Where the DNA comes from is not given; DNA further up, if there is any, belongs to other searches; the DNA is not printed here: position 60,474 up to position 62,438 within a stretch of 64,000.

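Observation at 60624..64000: Porin-cytochrome-like trio: two multiheme cytochromes translationally coupled to a 554-aa outer-membrane barrel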

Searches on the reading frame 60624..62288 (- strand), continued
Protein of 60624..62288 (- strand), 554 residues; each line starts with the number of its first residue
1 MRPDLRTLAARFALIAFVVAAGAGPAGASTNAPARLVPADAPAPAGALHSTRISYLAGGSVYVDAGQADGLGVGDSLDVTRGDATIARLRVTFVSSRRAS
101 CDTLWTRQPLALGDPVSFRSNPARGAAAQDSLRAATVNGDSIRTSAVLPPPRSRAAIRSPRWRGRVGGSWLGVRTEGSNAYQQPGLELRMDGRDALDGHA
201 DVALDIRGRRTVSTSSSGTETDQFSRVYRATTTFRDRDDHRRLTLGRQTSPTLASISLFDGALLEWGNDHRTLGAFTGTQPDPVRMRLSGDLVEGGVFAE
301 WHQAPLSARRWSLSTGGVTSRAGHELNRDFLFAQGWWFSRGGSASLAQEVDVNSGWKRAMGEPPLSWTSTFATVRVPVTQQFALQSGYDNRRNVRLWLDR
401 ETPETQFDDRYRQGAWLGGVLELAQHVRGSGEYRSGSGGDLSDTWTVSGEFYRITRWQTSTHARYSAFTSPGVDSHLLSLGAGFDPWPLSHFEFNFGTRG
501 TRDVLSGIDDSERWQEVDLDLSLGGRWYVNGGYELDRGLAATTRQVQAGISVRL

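Call 47: list_cluster_members(proteins=[P0274, P0275, P0276, P0278, P0282, P0287, P0292, P0305, P0323, P0344])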
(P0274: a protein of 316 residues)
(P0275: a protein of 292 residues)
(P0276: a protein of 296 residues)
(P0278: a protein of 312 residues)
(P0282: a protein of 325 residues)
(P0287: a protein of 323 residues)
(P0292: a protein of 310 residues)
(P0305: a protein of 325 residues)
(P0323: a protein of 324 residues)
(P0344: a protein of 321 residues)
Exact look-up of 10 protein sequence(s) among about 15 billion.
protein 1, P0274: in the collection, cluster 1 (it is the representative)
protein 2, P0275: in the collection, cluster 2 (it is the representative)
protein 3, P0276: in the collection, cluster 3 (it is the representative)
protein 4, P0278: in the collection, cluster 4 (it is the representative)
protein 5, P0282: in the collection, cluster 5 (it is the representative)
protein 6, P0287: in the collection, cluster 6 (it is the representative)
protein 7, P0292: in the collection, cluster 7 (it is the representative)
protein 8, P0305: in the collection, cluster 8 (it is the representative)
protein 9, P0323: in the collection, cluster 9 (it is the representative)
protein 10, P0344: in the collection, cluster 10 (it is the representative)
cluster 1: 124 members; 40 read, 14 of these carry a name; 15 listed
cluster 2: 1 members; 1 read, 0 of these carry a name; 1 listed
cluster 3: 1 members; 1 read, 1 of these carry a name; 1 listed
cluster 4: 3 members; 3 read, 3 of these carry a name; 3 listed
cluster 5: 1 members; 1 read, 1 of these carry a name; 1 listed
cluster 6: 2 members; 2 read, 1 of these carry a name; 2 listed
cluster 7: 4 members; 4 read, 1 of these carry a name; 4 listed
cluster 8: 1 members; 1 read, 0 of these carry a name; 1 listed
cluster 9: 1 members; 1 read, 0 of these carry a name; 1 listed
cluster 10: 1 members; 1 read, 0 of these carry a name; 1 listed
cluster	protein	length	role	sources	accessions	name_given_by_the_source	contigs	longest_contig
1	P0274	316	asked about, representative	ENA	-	-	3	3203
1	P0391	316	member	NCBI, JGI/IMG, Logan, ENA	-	hypothetical protein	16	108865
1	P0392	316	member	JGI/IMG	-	hypothetical protein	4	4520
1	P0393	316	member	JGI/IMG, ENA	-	hypothetical protein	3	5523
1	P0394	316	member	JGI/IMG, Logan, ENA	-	hypothetical protein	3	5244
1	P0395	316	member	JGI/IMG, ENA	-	hypothetical protein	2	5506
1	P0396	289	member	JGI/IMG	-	hypothetical protein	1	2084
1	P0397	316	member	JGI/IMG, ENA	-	hypothetical protein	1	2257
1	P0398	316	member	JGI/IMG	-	hypothetical protein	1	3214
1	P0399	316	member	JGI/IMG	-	hypothetical protein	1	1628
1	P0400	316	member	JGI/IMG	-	hypothetical protein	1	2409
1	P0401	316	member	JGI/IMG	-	hypothetical protein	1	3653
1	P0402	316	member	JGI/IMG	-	hypothetical protein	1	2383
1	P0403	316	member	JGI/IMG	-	hypothetical protein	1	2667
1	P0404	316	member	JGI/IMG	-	hypothetical protein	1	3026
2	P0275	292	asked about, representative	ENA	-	-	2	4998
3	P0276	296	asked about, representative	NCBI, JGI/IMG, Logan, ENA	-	hypothetical protein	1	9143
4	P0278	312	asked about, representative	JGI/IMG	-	hypothetical protein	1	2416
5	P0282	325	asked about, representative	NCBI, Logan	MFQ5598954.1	MAG: hypothetical protein ACE5G2_00210 [Candidatus Krumholzibacteriia bacterium]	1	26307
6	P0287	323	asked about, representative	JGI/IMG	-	hypothetical protein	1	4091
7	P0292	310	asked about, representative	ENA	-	-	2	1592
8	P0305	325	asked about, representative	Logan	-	-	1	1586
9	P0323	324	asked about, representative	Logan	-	-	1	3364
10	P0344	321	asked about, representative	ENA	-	-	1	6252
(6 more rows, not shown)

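Call 50: get_annotated_region(hit=H2, flank=12000)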
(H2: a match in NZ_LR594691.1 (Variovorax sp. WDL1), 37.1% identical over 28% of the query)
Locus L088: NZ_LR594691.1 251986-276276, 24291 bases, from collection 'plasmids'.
description: Variovorax sp. WDL1 plasmid 3
organism: Variovorax sp. WDL1 (NCBI taxid 207745)
taxonomy: Bacteria; Pseudomonadota; Betaproteobacteria; Burkholderiales; Comamonadaceae; Variovorax; Variovorax sp. WDL1
host: -; source: linuron-contaminated soil; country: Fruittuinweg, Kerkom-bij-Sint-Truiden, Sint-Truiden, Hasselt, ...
typing (MOB-suite, as given by PLSDB): mobilizable; relaxase MOBP,MOBP
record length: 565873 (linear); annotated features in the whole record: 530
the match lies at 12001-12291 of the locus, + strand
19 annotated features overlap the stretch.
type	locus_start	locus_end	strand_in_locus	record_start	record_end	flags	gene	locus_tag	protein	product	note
CDS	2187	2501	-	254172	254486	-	-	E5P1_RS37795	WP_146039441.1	hypothetical protein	-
CDS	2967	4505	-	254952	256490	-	-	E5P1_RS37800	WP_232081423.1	phospholipase D family protein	-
CDS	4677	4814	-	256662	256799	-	-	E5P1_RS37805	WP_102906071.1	copper-binding protein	-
CDS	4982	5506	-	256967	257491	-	-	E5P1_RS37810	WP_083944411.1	DUF411 domain-containing protein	-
CDS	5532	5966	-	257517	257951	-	-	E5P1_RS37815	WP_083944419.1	DUF1622 domain-containing protein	-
CDS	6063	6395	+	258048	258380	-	-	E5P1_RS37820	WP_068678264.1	copper-binding protein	-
CDS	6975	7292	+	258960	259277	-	-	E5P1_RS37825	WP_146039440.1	hypothetical protein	-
CDS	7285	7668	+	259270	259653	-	-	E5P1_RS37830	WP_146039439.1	hypothetical protein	-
CDS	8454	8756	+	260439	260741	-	-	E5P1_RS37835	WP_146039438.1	hypothetical protein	-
CDS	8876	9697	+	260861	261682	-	-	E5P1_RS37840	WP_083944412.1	periplasmic heavy metal sensor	-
CDS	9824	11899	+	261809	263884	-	-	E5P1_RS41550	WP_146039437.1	2Fe-2S iron-sulfur cluster-binding protein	-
CDS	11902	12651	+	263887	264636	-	-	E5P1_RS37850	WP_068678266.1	hypothetical protein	-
CDS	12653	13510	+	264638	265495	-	-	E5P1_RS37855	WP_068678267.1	cytochrome c3 family protein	-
CDS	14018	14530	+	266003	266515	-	-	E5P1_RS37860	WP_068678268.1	hypothetical protein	-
CDS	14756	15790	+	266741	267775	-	adhP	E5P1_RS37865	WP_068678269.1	alcohol dehydrogenase AdhP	-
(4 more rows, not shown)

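Call 53: search_dna_similar(query=L005:6124-7902:+, collection=plasmids, mode=protein, max_evalue=1e-10, max_rows=30)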
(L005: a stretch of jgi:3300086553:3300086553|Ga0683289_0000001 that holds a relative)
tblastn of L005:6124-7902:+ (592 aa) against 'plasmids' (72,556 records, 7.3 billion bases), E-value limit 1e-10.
Records with a match: 2; places in all: 11; records where one place covers at least 80% of the query: 1.
Best place of each record, by identity: <60% 2.
By first word of the organism name: Emticicia 1; Caulobacter 1.
By predicted mobility (MOB-suite, as given by PLSDB): non-mobilizable 1; conjugative 1.
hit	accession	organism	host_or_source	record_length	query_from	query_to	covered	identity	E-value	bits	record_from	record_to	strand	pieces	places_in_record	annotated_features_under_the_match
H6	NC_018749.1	Emticicia oligotrophica DSM 17448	warm spring water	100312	7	580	97%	32.6%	2e-80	283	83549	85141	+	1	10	cytochrome c3 family protein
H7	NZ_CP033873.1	Caulobacter sp. FWC26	whole organism,isolated from activated ...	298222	5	288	48%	28.1%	9e-11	73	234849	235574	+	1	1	hypothetical protein | DUF1622 domain-containing protein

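Call 54: search_dna_similar(query=window:60624-62288:-, collection=plasmids, mode=protein, max_evalue=1, max_rows=20)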
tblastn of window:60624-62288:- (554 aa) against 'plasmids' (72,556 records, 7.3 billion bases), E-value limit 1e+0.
No match.

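Call 56: list_cluster_members(proteins=[P0299, P0313, P0354, P0368, P0385, P0386, P0389, P0349, P0367, P0371])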
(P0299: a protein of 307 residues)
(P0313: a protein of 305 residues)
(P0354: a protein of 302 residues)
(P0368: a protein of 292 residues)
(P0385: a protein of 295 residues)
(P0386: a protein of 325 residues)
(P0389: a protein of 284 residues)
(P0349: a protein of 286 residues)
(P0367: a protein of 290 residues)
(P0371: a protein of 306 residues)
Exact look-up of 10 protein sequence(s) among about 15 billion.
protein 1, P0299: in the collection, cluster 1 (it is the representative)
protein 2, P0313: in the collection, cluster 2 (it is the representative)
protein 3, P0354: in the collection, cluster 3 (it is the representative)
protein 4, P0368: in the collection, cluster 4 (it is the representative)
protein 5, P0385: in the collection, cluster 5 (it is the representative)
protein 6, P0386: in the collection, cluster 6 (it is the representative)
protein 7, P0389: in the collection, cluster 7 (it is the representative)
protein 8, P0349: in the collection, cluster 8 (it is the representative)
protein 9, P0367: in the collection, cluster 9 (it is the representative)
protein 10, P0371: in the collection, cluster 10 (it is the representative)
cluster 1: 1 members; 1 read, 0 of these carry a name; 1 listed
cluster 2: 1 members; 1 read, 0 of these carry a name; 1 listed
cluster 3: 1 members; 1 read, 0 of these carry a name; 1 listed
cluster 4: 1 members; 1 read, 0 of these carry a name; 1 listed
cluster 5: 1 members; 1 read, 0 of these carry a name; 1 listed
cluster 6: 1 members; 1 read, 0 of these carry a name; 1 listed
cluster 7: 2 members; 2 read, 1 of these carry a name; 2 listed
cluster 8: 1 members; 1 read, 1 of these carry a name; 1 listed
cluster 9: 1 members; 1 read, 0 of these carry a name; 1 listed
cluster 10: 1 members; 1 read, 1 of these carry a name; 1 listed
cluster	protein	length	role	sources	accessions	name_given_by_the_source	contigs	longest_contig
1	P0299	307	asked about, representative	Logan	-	-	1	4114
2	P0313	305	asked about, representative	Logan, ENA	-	-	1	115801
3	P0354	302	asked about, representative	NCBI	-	-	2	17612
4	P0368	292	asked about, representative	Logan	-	-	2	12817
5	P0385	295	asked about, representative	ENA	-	-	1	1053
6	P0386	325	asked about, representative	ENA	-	-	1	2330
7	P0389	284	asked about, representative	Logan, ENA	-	-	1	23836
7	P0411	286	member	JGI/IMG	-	hypothetical protein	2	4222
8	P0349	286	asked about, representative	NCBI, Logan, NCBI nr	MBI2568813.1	MAG: hypothetical protein HYV63_17475 [Candidatus Schekmanbacteria bacterium] | hypothetical protein [Candidatus Schekmanbacteria bacterium]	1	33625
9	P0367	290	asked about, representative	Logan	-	-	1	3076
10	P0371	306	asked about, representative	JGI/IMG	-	hypothetical protein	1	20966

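Call 57: find_homologous_proteins(query=P0391, max_evalue=1e-10)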
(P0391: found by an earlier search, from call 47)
Query P0391 (316 aa): 4105 proteins with E <= 1e-10 among 8000 candidates; the best 120 are listed.
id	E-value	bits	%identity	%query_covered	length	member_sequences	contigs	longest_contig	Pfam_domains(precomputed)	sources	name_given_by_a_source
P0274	9.1e-199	677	99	100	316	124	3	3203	-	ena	-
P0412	1.9e-195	666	98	100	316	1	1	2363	-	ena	-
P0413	6.6e-195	665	97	100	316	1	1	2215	-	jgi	jgi:hypothetical protein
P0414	2.5e-181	620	90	100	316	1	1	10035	-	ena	-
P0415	5.2e-181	619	90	100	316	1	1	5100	-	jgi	jgi:hypothetical protein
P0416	1.5e-176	604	87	100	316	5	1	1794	-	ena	-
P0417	2.1e-173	594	86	100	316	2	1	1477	-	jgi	jgi:hypothetical protein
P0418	2.2e-172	591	86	100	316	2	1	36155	-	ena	-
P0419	2.8e-172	590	85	100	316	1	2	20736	-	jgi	jgi:hypothetical protein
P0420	4.8e-172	590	85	100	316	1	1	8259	-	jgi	jgi:hypothetical protein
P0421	5.4e-172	589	85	100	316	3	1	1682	-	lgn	-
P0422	6.7e-172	589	84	100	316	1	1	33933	-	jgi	jgi:hypothetical protein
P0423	1.1e-171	588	85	100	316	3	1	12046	-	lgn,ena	-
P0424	6.1e-171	586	84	100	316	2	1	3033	-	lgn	-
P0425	6.0e-169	579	84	100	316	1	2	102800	-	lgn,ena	-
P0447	3.5e-147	508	73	100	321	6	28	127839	-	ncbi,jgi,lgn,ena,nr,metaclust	ncbi:MAG: hypothetical protein DMG70_08100 [Acidobacteria bacterium]|nr:MAG: hypothetical protein DM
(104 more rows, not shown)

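Call 58: find_encoding_contigs(protein=P0447, flank=10000, max_places=2)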
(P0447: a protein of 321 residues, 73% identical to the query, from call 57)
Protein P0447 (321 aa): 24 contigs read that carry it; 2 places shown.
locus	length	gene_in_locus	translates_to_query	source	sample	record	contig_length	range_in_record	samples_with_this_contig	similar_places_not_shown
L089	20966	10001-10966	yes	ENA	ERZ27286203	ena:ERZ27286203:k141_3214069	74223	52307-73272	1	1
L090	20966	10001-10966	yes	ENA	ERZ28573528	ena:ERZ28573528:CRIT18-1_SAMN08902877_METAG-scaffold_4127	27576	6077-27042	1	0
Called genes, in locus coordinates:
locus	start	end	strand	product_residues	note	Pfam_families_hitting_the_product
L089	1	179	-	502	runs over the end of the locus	PF00072:Response_reg, PF00158:Sigma54_activat, PF14532:Sigma54_activ_2, PF07728:AAA_5 (faint), PF25601:AAA_lid_14, PF02954:HTH_8, PF18024:HTH_50 (weak)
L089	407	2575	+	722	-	PF02085:Cytochrom_CIII (faint), PF14522:Cytochrome_C7 (faint), PF14537:Cytochrom_c3_2 (faint), PF22113:Mtrc-MtrF_II-IV_dom (faint)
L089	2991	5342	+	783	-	PF02085:Cytochrom_CIII (faint), PF14537:Cytochrom_c3_2 (faint), PF14522:Cytochrome_C7 (faint), PF22113:Mtrc-MtrF_II-IV_dom (weak)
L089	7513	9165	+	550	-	-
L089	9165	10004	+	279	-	-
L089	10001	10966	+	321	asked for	-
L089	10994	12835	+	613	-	PF12797:Fer4_2 (weak), PF13187:Fer4_9 (weak), PF13237:Fer4_10, PF14697:Fer4_21, PF07992:Pyr_redox_2, PF13738:Pyr_redox_3, PF00070:Pyr_redox (weak), PF13738:Pyr_redox_3, +12 more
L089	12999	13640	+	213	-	PF03734:YkuD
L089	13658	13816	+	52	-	-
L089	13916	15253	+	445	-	PF01145:Band_7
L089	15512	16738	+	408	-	-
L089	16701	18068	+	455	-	PF00496:SBP_bac_5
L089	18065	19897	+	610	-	PF00672:HAMP, PF00512:HisKA, PF02518:HATPase_c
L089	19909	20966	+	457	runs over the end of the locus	PF00072:Response_reg, PF00158:Sigma54_activat, PF14532:Sigma54_activ_2, PF07728:AAA_5 (faint), PF25601:AAA_lid_14, PF02954:HTH_8 (weak)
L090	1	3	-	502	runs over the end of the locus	PF00072:Response_reg, PF00158:Sigma54_activat, PF14532:Sigma54_activ_2, PF07728:AAA_5 (faint), PF25601:AAA_lid_14, PF02954:HTH_8, PF18024:HTH_50 (weak)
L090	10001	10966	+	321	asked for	-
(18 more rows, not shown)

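Call 67: find_encoding_contigs(protein=P0003, flank=10000, max_places=2)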
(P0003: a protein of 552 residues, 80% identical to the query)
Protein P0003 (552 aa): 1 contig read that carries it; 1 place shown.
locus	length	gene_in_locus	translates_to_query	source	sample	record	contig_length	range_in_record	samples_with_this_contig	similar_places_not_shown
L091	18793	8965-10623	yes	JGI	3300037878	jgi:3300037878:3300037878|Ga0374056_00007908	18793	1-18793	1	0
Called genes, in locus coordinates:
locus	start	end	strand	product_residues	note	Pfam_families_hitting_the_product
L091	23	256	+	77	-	-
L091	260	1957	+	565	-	-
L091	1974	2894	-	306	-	PF00491:Arginase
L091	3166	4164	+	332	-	-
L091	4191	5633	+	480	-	PF01266:DAO (faint), PF12773:DZR (faint), PF12838:Fer4_7 (weak), PF13237:Fer4_10, PF14697:Fer4_21 (weak), PF00890:FAD_binding_2 (weak), PF07992:Pyr_redox_2, PF13738:Pyr_redox_3, +3 more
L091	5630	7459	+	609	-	PF02085:Cytochrom_CIII (faint), PF14537:Cytochrom_c3_2 (faint), PF14522:Cytochrome_C7 (weak)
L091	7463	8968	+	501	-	PF02085:Cytochrom_CIII (faint), PF22113:Mtrc-MtrF_II-IV_dom (faint), PF14522:Cytochrome_C7 (faint), PF14537:Cytochrom_c3_2 (faint)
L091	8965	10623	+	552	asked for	-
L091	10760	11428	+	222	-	PF06439:3keto-disac_hyd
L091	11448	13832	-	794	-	PF00122:E1-E2_ATPase, PF00702:Hydrolase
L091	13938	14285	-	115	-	PF00403:HMA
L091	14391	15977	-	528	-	PF00083:Sugar_tr, PF07690:MFS_1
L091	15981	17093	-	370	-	PF00364:Biotin_lipoyl (faint), PF25917:BSH_RND, PF25919:BSH_CusB (weak), PF25885:HH_EMRA (weak), PF25954:Beta-barrel_RND_2, PF25963:Beta-barrel_AAEA (weak)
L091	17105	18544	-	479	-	PF02321:OEP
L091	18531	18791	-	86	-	?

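Call 71: list_cluster_members(proteins=[P0281, P0289, P0300, P0307, P0317, P0324, P0286, P0298, P0280, P0369])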
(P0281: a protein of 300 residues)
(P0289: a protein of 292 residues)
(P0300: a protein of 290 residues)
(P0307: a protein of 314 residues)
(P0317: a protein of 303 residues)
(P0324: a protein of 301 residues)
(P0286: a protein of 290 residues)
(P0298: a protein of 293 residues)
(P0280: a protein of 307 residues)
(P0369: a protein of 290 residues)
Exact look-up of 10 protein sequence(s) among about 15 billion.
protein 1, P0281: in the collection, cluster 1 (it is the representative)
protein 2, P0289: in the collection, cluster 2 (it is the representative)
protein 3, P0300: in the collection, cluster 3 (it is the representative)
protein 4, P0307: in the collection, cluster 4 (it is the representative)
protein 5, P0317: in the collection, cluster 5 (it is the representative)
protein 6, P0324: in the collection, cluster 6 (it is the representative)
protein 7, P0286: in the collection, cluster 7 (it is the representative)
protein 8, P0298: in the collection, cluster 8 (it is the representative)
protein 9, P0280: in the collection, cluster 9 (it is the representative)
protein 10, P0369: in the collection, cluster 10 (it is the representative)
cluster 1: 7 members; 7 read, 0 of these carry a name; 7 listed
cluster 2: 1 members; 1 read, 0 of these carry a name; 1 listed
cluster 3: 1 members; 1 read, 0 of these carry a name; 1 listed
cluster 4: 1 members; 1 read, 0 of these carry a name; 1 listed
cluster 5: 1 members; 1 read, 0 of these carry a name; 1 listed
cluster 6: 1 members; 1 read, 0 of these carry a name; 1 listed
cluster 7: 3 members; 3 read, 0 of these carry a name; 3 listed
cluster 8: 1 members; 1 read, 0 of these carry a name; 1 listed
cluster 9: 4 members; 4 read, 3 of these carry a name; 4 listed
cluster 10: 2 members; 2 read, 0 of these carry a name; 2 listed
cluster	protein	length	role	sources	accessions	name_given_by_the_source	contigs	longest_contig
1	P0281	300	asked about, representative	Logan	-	-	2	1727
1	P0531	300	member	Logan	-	-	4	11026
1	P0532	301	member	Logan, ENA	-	-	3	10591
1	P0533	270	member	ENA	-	-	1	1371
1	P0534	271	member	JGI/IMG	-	-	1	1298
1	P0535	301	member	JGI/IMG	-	-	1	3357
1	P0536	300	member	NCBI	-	-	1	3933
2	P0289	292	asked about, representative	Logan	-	-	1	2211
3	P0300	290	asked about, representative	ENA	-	-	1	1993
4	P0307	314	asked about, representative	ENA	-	-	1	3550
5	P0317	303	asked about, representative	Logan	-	-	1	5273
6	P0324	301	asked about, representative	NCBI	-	-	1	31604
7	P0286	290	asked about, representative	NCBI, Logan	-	-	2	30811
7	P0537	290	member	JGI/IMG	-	-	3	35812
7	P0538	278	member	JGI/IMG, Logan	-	-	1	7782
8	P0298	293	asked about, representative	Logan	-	-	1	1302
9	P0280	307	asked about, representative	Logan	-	-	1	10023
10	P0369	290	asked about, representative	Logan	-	-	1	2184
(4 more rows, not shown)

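Call 79: predict_structure(alignment_id=A3)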
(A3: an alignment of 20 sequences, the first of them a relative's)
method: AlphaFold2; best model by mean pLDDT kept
length: 339 residues; sequences in the alignment: 20
mean_pLDDT: 77.9   pTM: 0.65
mean pLDDT of the five models: 77.9, 75.0, 73.2, 72.3, 69.9
residues with pLDDT >= 90: 94; 70-90: 157; 50-70: 66; < 50: 22
segments of 3 or more residues with pLDDT < 50: 1-3, 7-13, 16-20
pLDDT, mean of each block of 10 residues (from residue 1): 50 49 51 56 56 78 84 89 90 81 77 74 63 60 66 64 77 83 80 90 96 94 88 92 93 95 90 95 93 87 83 80 79 66
secondary structure, 60 per line:
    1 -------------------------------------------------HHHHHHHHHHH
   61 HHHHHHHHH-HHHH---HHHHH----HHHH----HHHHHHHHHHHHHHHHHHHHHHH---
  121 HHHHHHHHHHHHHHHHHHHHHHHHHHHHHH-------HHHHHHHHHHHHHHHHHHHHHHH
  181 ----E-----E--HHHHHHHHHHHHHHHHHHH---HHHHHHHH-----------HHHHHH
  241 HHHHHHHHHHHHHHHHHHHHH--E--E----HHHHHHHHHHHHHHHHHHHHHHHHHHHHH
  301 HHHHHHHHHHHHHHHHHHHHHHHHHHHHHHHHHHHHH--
elements in order: H50-69 H71-74 H78-82 H87-90 H95-117 H121-150 H158-180 H194-212 H216-223 H235-261 H272-337
